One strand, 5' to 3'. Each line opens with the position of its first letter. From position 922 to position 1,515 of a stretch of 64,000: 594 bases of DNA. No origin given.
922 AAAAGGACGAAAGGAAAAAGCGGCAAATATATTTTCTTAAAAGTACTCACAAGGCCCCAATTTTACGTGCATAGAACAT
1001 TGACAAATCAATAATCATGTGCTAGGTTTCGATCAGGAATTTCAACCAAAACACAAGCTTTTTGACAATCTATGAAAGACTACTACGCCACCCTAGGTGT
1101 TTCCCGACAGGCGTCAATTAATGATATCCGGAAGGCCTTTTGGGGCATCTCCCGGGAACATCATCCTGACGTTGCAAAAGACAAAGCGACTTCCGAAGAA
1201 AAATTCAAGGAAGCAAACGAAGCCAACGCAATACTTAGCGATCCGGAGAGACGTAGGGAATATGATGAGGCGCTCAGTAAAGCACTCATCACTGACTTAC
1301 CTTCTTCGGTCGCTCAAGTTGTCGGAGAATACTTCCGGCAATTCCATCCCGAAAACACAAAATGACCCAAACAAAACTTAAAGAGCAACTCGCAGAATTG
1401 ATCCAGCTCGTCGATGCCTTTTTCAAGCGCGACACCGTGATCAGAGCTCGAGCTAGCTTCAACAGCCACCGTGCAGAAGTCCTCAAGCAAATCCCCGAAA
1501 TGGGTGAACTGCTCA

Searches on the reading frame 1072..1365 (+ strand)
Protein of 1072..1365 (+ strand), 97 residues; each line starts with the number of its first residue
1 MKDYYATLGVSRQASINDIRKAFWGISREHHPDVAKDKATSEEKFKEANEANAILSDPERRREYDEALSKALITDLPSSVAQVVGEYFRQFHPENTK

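Call 7: search_protein_families(library=pfam, proteins=[window:1072-1365:+], max_evalue=0.1)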
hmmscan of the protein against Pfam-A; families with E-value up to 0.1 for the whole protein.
window:1072-1365:+ (97 aa): 2 families
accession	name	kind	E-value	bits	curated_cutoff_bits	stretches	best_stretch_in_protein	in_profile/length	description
PF00226.36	DnaJ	-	1.3e-21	76.8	27.8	1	3-65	1-63/63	DnaJ domain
PF08628.17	Nexin_C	-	0.037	14.9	22.3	0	16-85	43-91/110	Sorting nexin C terminal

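Call 8: search_protein_families(library=phrogs, proteins=[window:1072-1365:+], max_evalue=0.1)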
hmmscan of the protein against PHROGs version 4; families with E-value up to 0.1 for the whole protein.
window:1072-1365:+ (97 aa): 4 families
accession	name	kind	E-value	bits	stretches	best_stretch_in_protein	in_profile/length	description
phrog_14336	-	unknown function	1.2e-20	75.1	1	2-68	4-69/363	-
phrog_2778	-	unknown function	4.1e-09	37.6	1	2-67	35-98/239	-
phrog_11153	-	unknown function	9.2e-06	26.5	1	4-69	7-71/337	-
phrog_9210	-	unknown function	0.068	13.8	1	7-51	154-198/204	-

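Call 19: find_encoding_contigs(protein=window:1072-1365:+, flank=10000, max_places=10)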
Protein window:1072-1365:+ (97 aa): 5 contigs read that carry it; 1 place shown.
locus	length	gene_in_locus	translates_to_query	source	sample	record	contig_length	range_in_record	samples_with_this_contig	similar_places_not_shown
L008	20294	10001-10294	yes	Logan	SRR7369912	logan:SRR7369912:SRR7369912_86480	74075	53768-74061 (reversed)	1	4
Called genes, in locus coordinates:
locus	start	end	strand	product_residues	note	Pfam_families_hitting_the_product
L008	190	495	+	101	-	-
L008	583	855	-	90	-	PF00216:Bac_DNA_binding, PF18291:HU-HIG (weak)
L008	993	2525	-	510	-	PF12072:RNase_Y_N, PF00013:KH_1, PF08668:HDOD (faint), PF01966:HD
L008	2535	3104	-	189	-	PF00574:CLP_protease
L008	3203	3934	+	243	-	PF04452:Methyltrans_RNA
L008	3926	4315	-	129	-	-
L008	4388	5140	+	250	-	PF01978:TrmB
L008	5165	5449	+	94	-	-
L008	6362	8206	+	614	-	PF05731:TROVE, PF25045:vWA_Ro60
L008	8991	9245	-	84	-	-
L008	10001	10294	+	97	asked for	PF00226:DnaJ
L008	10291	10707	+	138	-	-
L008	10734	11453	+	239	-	-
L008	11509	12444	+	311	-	-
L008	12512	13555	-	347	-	PF05697:Trigger_N, PF05698:Trigger_C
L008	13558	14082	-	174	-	PF00719:Pyrophosphatase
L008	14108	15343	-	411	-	PF08529:NusA_N, PF00575:S1, PF13184:KH_NusA_1st, PF26594:KH_NusA_2nd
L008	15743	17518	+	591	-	PF05157:MshEN, PF00437:T2SSE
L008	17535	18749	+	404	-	PF00482:T2SSF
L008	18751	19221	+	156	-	-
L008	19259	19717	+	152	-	-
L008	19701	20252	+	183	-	-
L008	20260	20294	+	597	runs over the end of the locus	-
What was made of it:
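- On Bacterial Ro60-Y RNA(-RtcB) module: Call 19 (PF05731, PF25045). Not among the called genes of L008 (call 19).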

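Call 59: find_homologous_proteins(query=L008:6362-8206:+, max_evalue=1e-20)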
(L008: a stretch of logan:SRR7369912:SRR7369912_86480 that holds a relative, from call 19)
Query L008:6362-8206:+ (614 aa): 226 proteins with E <= 1e-20 among 8000 candidates; the best 120 are listed.
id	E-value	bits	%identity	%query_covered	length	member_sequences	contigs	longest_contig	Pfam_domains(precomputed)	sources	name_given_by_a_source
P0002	0.0e+0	1230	97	94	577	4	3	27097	PF05731.18,PF25045.2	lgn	-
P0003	4.3e-238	810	67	88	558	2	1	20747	PF05731.18,PF25045.2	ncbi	-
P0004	6.5e-238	809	67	88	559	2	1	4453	PF05731.18,PF25045.2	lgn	-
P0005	8.4e-238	809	67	88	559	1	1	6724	PF05731.18,PF25045.2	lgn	-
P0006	3.4e-235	800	68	88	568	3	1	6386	PF05731.18,PF25045.2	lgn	-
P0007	1.1e-234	798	66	88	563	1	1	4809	PF05731.18,PF25045.2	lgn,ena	-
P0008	1.2e-234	798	67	89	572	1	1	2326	PF05731.18,PF25045.2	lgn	-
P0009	2.0e-232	791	66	89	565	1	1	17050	PF05731.18,PF25045.2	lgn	-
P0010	5.4e-231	786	66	88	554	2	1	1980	PF05731.18,PF25045.2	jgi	jgi:60 kDa SS-A/Ro ribonucleoprotein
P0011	9.9e-231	785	66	89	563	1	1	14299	PF05731.18,PF25045.2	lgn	-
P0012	4.4e-230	783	65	88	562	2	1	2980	PF05731.18,PF25045.2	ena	-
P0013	1.6e-229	781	67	86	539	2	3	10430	PF05731.18,PF25045.2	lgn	-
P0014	2.5e-228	777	64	89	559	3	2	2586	PF05731.18,PF25045.2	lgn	-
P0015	3.6e-228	777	66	86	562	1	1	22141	PF05731.18,PF25045.2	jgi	jgi:60 kDa SS-A/Ro ribonucleoprotein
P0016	4.8e-227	773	67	84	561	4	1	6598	PF05731.18,PF25045.2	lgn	-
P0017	5.8e-227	773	64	89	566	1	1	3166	PF05731.18,PF25045.2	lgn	-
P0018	5.8e-227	773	64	87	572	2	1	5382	PF05731.18,PF25045.2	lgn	-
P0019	4.5e-226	770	67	86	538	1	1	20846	PF05731.18,PF25045.2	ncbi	-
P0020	9.5e-226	769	64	88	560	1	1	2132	PF05731.18,PF25045.2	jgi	-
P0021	1.3e-225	768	63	89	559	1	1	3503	PF05731.18,PF25045.2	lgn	-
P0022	2.0e-225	768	62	88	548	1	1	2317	PF05731.18,PF25045.2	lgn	-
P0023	2.6e-225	767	63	89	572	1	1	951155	PF05731.18,PF25045.2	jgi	jgi:60 kDa SS-A/Ro ribonucleoprotein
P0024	1.1e-224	765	64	89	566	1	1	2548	PF05731.18,PF25045.2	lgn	-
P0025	1.1e-224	765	66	84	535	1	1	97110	PF05731.18,PF25045.2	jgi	jgi:60 kDa SS-A/Ro ribonucleoprotein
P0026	1.3e-224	765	66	86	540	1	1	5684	PF05731.18,PF25045.2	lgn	-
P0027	1.6e-224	765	65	88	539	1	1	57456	PF05731.18,PF25045.2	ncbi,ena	-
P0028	1.8e-224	765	63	89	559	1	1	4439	PF05731.18,PF25045.2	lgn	-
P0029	2.9e-224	764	67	85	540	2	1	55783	PF05731.18,PF25045.2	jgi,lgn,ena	jgi:60 kDa SS-A/Ro ribonucleoprotein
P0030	6.4e-224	763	65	88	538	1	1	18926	PF05731.18,PF25045.2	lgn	-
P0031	6.5e-224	763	64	88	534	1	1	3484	PF05731.18,PF25045.2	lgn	-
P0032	2.2e-223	761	65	85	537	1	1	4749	PF05731.18,PF25045.2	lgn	-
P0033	4.0e-223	760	65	86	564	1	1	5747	PF05731.18,PF25045.2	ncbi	-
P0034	1.1e-222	759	62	89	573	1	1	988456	PF05731.18,PF25045.2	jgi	jgi:60 kDa SS-A/Ro ribonucleoprotein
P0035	5.2e-222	756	63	89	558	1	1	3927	PF05731.18,PF25045.2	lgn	-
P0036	9.7e-222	756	64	87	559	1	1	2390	PF05731.18,PF25045.2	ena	-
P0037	1.5e-221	755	63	88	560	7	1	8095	PF05731.18,PF25045.2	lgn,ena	-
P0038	1.5e-221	755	66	84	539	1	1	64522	PF05731.18,PF25045.2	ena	-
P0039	1.9e-221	755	62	89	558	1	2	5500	PF05731.18,PF25045.2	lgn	-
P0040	2.3e-221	754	63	89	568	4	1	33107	PF05731.18,PF25045.2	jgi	-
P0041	2.7e-221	754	63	89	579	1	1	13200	PF05731.18,PF25045.2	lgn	-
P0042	3.0e-221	754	62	88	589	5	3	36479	PF05731.18,PF25045.2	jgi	jgi:60 kDa SS-A/Ro ribonucleoprotein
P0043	3.8e-221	754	65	84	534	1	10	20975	PF05731.18,PF25045.2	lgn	-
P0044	8.7e-221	752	64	85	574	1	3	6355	PF05731.18,PF25045.2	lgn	-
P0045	1.2e-220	752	64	88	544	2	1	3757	PF05731.18,PF25045.2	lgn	-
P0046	8.2e-220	749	64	87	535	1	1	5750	PF05731.18,PF25045.2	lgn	-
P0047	1.6e-219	748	63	89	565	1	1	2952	PF05731.18,PF25045.2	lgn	-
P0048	4.9e-219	747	65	84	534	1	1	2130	PF05731.18,PF25045.2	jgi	jgi:60 kDa SS-A/Ro ribonucleoprotein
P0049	4.6e-218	743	63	88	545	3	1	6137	PF05731.18,PF25045.2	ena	-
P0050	1.1e-216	739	64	84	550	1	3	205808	PF05731.18,PF25045.2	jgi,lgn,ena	jgi:60 kDa SS-A/Ro ribonucleoprotein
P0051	1.7e-216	738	63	85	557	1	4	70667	PF05731.18,PF25045.2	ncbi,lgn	-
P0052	2.3e-216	738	64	86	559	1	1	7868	PF05731.18,PF25045.2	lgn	-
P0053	2.3e-216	738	63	85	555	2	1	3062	PF05731.18,PF25045.2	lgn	-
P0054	9.2e-216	736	61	89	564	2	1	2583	PF05731.18,PF25045.2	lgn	-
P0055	1.9e-215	735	63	86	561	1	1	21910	PF05731.18,PF25045.2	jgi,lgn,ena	-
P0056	1.9e-215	735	64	84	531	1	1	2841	PF05731.18,PF25045.2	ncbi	-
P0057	2.8e-215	734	62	87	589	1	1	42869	PF05731.18,PF25045.2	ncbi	-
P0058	3.0e-215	734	61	89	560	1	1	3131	PF05731.18,PF25045.2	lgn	-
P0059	3.4e-215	734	61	88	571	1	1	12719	PF05731.18,PF25045.2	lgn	-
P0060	2.5e-214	731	61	89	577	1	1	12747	PF05731.18,PF25045.2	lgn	-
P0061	3.4e-214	731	63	89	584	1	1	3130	PF05731.18,PF25045.2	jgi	jgi:60 kDa SS-A/Ro ribonucleoprotein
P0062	6.2e-214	730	61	89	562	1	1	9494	PF05731.18,PF25045.2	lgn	-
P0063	1.1e-213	729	63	84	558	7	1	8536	PF05731.18,PF25045.2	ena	-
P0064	1.3e-213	729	59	90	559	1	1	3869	PF05731.18,PF25045.2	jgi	jgi:60 kDa SS-A/Ro ribonucleoprotein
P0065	2.3e-213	728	60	88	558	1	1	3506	PF05731.18,PF25045.2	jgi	jgi:60 kDa SS-A/Ro ribonucleoprotein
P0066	4.5e-213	727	62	88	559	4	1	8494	PF05731.18,PF25045.2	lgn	-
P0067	4.8e-213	727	67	79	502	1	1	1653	PF05731.18,PF25045.2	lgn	-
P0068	6.4e-213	726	61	87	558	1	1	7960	PF05731.18,PF25045.2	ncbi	-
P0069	9.2e-213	726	60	89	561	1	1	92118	PF05731.18,PF25045.2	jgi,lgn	jgi:60 kDa SS-A/Ro ribonucleoprotein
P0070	1.2e-212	725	62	86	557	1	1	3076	PF05731.18,PF25045.2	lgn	-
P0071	1.4e-212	725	61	87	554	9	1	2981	PF05731.18,PF25045.2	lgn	-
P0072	2.0e-212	725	64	86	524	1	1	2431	PF05731.18,PF25045.2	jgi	jgi:60 kDa SS-A/Ro ribonucleoprotein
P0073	2.0e-212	725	61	88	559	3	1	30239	PF05731.18,PF25045.2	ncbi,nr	ncbi:MAG: TROVE domain-containing protein [Candidatus Parcubacteria bacterium]|nr:TROVE domain-conta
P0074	2.7e-212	724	63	84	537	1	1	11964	PF05731.18,PF25045.2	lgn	-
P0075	8.6e-212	723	62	88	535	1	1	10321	PF05731.18,PF25045.2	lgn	-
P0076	3.7e-211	721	60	88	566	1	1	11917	PF05731.18,PF25045.2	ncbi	-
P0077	9.2e-211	719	63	86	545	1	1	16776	PF05731.18,PF25045.2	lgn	-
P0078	2.7e-210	718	62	88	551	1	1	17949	PF05731.18,PF25045.2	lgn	-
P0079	5.7e-210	717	60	88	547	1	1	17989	PF05731.18,PF25045.2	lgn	-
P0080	1.1e-209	716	60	87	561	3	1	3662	PF05731.18,PF25045.2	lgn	-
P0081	1.6e-209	715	62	84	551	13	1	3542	PF05731.18,PF25045.2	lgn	-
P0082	8.2e-209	713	62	84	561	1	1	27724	PF05731.18,PF25045.2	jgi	jgi:60 kDa SS-A/Ro ribonucleoprotein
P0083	8.3e-209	713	59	88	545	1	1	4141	PF05731.18,PF25045.2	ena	-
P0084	1.4e-208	712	62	85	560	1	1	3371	PF05731.18,PF25045.2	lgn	-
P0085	1.6e-208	712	61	88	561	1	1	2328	PF05731.18,PF25045.2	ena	-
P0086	7.2e-208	710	60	84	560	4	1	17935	PF05731.18,PF25045.2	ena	-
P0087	1.1e-207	709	61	88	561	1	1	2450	PF05731.18,PF25045.2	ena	-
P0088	3.8e-207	707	62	84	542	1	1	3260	PF05731.18,PF25045.2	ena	-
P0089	4.5e-207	707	61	84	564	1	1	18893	PF05731.18,PF25045.2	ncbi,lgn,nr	ncbi:TROVE domain-containing protein [Candidatus Falkowbacteria bacterium]|nr:TROVE domain-containin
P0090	5.1e-207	707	58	89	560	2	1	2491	PF05731.18,PF25045.2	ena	-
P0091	9.7e-207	706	60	88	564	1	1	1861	PF05731.18,PF25045.2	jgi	-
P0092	1.7e-206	705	60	89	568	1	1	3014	PF05731.18,PF25045.2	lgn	-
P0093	9.9e-206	703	62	85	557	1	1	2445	PF05731.18,PF25045.2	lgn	-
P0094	1.1e-205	703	59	86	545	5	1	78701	PF05731.18,PF25045.2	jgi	jgi:60 kDa SS-A/Ro ribonucleoprotein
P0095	1.9e-205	702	62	84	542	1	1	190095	PF05731.18,PF25045.2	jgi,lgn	jgi:60 kDa SS-A/Ro ribonucleoprotein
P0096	5.2e-205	700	59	89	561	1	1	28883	PF05731.18,PF25045.2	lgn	-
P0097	5.8e-205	700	61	86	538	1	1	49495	PF05731.18,PF25045.2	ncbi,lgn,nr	ncbi:MAG: TROVE domain-containing protein [bacterium]|nr:TROVE domain-containing protein [bacterium]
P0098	5.9e-205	700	62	84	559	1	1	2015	PF05731.18,PF25045.2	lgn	-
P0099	1.0e-204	699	59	89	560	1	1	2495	PF05731.18,PF25045.2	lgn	-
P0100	1.2e-204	699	60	85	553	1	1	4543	PF05731.18,PF25045.2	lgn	-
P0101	4.0e-204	697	60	88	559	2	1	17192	PF05731.18,PF25045.2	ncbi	-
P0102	7.4e-204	697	57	89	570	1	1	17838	PF05731.18,PF25045.2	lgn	-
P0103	1.1e-203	696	60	88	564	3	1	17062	PF05731.18,PF25045.2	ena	-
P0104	1.1e-203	696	59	88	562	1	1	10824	PF05731.18,PF25045.2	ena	-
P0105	1.3e-203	696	60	85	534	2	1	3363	PF05731.18,PF25045.2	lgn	-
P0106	3.4e-203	694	60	85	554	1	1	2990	PF05731.18,PF25045.2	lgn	-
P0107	5.3e-203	694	59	88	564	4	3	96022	PF05731.18,PF25045.2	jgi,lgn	jgi:60 kDa SS-A/Ro ribonucleoprotein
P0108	9.0e-203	693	60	87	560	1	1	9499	PF05731.18,PF25045.2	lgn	-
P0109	1.3e-202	692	61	84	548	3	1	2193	PF05731.18,PF25045.2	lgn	-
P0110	5.6e-202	690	61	84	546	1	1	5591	PF05731.18,PF25045.2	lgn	-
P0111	4.1e-201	687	59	85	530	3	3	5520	PF05731.18,PF25045.2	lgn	-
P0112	1.2e-200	686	59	88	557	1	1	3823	PF05731.18,PF25045.2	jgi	jgi:60 kDa SS-A/Ro ribonucleoprotein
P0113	1.6e-199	682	59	85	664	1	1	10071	PF05731.18,PF25045.2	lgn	-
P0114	2.1e-198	679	58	89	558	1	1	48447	PF05731.18,PF25045.2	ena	-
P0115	4.4e-198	677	58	88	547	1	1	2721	PF05731.18,PF25045.2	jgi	jgi:60 kDa SS-A/Ro ribonucleoprotein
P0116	2.7e-197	675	59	84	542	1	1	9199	PF05731.18,PF25045.2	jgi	jgi:60 kDa SS-A/Ro ribonucleoprotein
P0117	6.0e-197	674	58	86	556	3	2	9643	PF05731.18,PF25045.2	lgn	-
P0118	4.0e-196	671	58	85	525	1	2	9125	PF05731.18,PF25045.2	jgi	jgi:60 kDa SS-A/Ro ribonucleoprotein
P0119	4.6e-194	664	57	88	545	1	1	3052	PF05731.18,PF25045.2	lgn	-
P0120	1.7e-193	662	56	89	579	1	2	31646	PF05731.18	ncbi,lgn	-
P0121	3.1e-193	661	59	85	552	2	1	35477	PF05731.18,PF25045.2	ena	-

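Call 60: find_encoding_contigs(protein=P0003, flank=5000, max_places=2)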
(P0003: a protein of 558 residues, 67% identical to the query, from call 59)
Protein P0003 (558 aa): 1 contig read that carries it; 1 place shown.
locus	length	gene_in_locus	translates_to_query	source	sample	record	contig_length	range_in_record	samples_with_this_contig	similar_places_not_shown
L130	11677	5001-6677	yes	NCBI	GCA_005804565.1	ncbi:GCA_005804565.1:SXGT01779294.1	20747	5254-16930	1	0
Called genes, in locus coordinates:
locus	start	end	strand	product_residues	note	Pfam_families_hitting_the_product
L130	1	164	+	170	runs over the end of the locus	-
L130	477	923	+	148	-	-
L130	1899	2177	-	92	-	-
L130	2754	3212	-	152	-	-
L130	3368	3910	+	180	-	PF20935:DUF6847 (weak)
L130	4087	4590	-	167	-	-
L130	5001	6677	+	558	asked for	PF05731:TROVE, PF25045:vWA_Ro60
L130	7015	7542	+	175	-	-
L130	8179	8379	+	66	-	-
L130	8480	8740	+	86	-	-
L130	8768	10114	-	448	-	PF27218:MJ0043_C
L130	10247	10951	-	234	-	PF00702:Hydrolase (weak), PF13419:HAD_2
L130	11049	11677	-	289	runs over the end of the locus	PF13229:Beta_helix, PF05048:NosD (weak)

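Call 61: find_encoding_contigs(protein=P0015, flank=5000, max_places=2)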
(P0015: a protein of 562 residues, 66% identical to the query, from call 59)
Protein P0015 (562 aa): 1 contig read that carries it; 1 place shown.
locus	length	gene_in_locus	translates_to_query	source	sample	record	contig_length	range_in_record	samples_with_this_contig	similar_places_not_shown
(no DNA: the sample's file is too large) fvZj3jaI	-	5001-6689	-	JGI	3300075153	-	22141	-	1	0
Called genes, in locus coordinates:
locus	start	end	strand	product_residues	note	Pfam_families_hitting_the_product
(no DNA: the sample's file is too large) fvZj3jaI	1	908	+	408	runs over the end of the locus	-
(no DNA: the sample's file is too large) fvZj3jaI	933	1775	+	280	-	PF01978:TrmB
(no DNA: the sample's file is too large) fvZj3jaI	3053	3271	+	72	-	-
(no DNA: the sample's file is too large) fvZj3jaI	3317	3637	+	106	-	-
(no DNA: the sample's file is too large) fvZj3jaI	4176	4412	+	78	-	-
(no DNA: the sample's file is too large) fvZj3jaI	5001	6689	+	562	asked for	PF05731:TROVE, PF25045:vWA_Ro60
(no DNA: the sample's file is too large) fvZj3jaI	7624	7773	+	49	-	-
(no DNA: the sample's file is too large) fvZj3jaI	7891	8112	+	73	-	-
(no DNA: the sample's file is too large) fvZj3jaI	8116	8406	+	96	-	-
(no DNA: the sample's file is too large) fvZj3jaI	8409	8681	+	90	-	-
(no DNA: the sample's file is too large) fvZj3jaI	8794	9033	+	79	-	-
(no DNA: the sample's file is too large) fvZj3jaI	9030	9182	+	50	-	-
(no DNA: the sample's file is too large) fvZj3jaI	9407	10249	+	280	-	-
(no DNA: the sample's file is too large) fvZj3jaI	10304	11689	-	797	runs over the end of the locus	PF00932:LTD, PF18911:PKD_4, PF00801:PKD, PF00932:LTD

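Call 62: find_encoding_contigs(protein=P0073, flank=5000, max_places=2)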
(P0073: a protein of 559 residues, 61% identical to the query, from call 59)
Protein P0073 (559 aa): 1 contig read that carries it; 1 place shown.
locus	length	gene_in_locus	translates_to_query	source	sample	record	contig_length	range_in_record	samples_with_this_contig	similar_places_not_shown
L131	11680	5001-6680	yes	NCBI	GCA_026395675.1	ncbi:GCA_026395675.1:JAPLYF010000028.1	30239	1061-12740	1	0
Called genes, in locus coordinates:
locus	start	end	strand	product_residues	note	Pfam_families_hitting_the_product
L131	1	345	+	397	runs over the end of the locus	-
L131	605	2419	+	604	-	PF00009:GTP_EFTU, PF01926:MMR_HSR1 (weak), PF22042:EF-G_D2, PF03144:GTP_EFTU_D2, PF14492:EFG_III (weak), PF00679:EFG_C, PF21018:BipA_C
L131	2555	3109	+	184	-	PF01978:TrmB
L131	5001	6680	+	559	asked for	PF05731:TROVE, PF25045:vWA_Ro60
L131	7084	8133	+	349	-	-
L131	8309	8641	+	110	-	-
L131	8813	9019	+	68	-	-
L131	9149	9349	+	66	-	-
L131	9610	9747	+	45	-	-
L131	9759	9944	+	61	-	-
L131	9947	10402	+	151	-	-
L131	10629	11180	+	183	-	PF13274:SocA_Panacea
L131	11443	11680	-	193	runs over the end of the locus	PF06114:Peptidase_M78 (weak)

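Call 63: find_encoding_contigs(protein=P0089, flank=5000, max_places=2)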
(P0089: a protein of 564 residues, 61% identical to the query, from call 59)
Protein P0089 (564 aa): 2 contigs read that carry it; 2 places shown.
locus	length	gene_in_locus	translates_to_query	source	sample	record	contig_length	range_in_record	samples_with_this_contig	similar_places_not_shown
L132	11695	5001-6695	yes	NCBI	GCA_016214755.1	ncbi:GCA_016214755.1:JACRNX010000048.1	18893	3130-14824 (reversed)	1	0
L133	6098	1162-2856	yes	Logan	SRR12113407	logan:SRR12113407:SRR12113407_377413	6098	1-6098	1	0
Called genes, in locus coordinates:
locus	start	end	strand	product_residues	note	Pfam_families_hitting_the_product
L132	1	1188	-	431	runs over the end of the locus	PF01938:TRAM (faint), PF05958:tRNA_U5-meth_tr, PF03602:Cons_hypoth95 (weak), PF05175:MTS (weak), PF13847:Methyltransf_31 (weak)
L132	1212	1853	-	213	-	PF00730:HhH-GPD, PF00633:HHH (faint)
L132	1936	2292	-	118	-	-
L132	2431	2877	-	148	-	PF18920:DUF5671 (faint)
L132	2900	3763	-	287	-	PF01978:TrmB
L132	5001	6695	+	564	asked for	PF05731:TROVE, PF25045:vWA_Ro60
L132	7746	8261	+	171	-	-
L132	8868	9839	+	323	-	PF00781:DAGK_cat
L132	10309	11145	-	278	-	PF13181:TPR_8 (faint), PF23914:TPR_CcmH_CycH (faint), PF13424:TPR_12 (faint), PF14559:TPR_19 (faint), PF13431:TPR_17 (faint), PF00515:TPR_1 (weak), PF07719:TPR_2 (weak)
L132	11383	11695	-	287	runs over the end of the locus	PF01116:F_bP_aldolase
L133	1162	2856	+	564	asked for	PF05731:TROVE, PF25045:vWA_Ro60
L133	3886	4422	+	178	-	-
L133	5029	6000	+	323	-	PF00781:DAGK_cat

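Call 66: find_encoding_contigs(protein=P0002, flank=8000, max_places=4)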
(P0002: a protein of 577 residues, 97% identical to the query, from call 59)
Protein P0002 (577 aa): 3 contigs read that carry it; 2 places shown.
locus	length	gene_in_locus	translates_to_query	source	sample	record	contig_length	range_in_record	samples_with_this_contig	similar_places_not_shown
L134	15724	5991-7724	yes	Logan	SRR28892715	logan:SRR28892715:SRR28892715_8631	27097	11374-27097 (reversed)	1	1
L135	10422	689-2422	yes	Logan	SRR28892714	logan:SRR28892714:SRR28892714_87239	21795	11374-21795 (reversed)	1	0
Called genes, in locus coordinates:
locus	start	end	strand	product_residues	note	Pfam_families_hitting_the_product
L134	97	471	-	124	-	PF18291:HU-HIG (weak), PF00216:Bac_DNA_binding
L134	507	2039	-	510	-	PF12072:RNase_Y_N, PF00013:KH_1, PF08668:HDOD (faint), PF01966:HD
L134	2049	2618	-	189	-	PF00574:CLP_protease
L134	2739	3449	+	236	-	PF04452:Methyltrans_RNA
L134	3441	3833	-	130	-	-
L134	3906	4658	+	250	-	PF01978:TrmB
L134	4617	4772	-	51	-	-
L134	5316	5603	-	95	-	-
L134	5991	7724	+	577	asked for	PF05731:TROVE, PF25045:vWA_Ro60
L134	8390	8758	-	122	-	-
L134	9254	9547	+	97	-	-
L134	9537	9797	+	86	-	-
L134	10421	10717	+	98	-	PF00226:DnaJ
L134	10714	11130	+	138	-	-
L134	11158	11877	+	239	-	-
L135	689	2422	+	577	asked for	PF05731:TROVE, PF25045:vWA_Ro60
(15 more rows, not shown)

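Call 85: search_protein_families(library=padloc, proteins=[L008:6362-8206:+, window:1072-1365:+, L008:4388-5140:+], max_evalue=0.01)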
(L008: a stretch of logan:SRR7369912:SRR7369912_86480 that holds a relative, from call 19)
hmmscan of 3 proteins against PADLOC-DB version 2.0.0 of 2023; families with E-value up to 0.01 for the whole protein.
L008:6362-8206:+ (614 aa): 0 families

window:1072-1365:+ (97 aa): 0 families

L008:4388-5140:+ (250 aa): 8 families
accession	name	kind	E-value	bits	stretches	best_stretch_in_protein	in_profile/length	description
PDLC01434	CasR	-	5.7e-06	24.3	1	7-66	122-180/191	"CAS-I,CAS-II,CAS-III,CAS-IV,CAS-V,CAS-VI; associated_signaling"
PDLC01268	CasR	-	7.1e-06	24.1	1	8-64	119-173/179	"CAS-I,CAS-II,CAS-III,CAS-IV,CAS-V,CAS-VI; associated_signaling"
PDLC01858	CARF3--CARF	-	1e-05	23.5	1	5-61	136-191/204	-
PDLC01044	Csa3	-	2.9e-05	22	1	8-65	131-183/194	Type I-A associated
PDLC01848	CARF3--CARF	-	0.00081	17.1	1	24-61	147-183/197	-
PDLC01857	CARF3--CARF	-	0.0024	15.5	1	10-69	128-184/201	-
PDLC04368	PDC-M05A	-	0.0069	14.2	1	16-73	16-75/201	-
PDLC01849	CARF3--CARF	-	0.0081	13.9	0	11-59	136-183/197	-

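Call 86: search_protein_families(library=ncbifam, proteins=[L008:6362-8206:+, window:1072-1365:+, L008:4388-5140:+], max_evalue=0.01)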
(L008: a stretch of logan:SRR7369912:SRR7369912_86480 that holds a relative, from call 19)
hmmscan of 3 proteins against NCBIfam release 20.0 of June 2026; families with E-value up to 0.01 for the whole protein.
L008:6362-8206:+ (614 aa): 1 family
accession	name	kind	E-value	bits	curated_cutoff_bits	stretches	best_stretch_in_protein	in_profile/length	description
NF041674.1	RNA-bind_Rsr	equivalog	1.9e-32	112.4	900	1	76-570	14-508/531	RNA-binding protein Rsr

window:1072-1365:+ (97 aa): 14 families
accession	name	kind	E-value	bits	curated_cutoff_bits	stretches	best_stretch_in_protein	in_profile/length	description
TIGR02349.1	DnaJ_bact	equivalog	1.5e-23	83.8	377.2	1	3-72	1-70/354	molecular chaperone DnaJ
NF010892.0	PRK14299.1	equivalog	8.8e-23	81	392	1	2-70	4-71/291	chaperone protein DnaJ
NF010872.0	PRK14279.1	equivalog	1.8e-19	70.1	556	1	2-67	9-74/394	molecular chaperone DnaJ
NF008035.0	PRK10767.1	subfamily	2.8e-18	66.1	338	1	2-69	4-71/374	molecular chaperone DnaJ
NF037946.1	terminal_TopJ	equivalog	3.1e-18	65.7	300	1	2-65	5-67/810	terminal organelle assembly protein TopJ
NF010871.0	PRK14278.1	equivalog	9.6e-18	64.2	502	1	2-65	3-65/378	molecular chaperone DnaJ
NF010874.0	PRK14281.1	equivalog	2.6e-16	59.7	619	1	2-66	3-67/397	chaperone protein DnaJ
TIGR03835.1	termin_org_DnaJ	equivalog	5.6e-16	58.1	512.25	1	2-66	2-65/871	terminal organelle assembly protein TopJ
NF010894.0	PRK14301.1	equivalog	9.1e-16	57.8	548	1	2-67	4-69/373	chaperone protein DnaJ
NF010885.0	PRK14292.1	equivalog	1.5e-15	57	585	1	1-66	1-65/371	chaperone protein DnaJ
NF007618.0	PRK10266.1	equivalog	7.5e-15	55.2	403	1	1-67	3-68/306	curved DNA-binding protein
NF050028.1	CldAdptActJ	equivalog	1.4e-07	31.9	150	1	1-86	1-91/93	cold adaptation protein ActJcold adaptation protein ActJ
NF006948.0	PRK09430.1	equivalog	0.00037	20.2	162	1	2-50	200-248/267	co-chaperone DjlA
TIGR00714.1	hscB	equivalog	0.00047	20.3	46.75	1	19-68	8-60/156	Fe-S protein assembly co-chaperone HscB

L008:4388-5140:+ (250 aa): 7 families
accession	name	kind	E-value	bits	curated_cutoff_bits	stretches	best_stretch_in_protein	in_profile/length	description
NF047390.1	TransRegTrmBL1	equivalog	1.4e-07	30.8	650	1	4-96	8-96/341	HTH-type sugar sensing transcriptional regulator TrmBL1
NF053606.1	Sta1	subfamily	2.1e-06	27.7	80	1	10-65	17-72/100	Sta1 family transcriptional regulator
NF040939.2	trans_reg_lrs14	equivalog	1.6e-05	24.9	90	1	10-65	18-74/103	Lrs14 family HTH-type transcriptional regulator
TIGR01884.1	cas_HTH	subfamily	0.0002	20.8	60.2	1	10-61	139-190/202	CRISPR-associated CARF protein Csa3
NF047392.1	TransRegTrmBHalo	equivalog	0.00037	19.6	500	1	2-74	9-80/349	HTH-type sugar sensing transcriptional regulator TrmB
NF053756.1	MreA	equivalog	0.0051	16.6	100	0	4-64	8-68/110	MreA family transcriptional regulator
NF040851.1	tran_reg_TrmB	equivalog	0.0074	15.5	600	1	4-69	9-74/338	HTH-type sugar-sensing transcriptional regulator TrmB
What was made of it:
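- Ro60 with TROVE and vWA domains lies immediately upstream (calls 19, 86).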
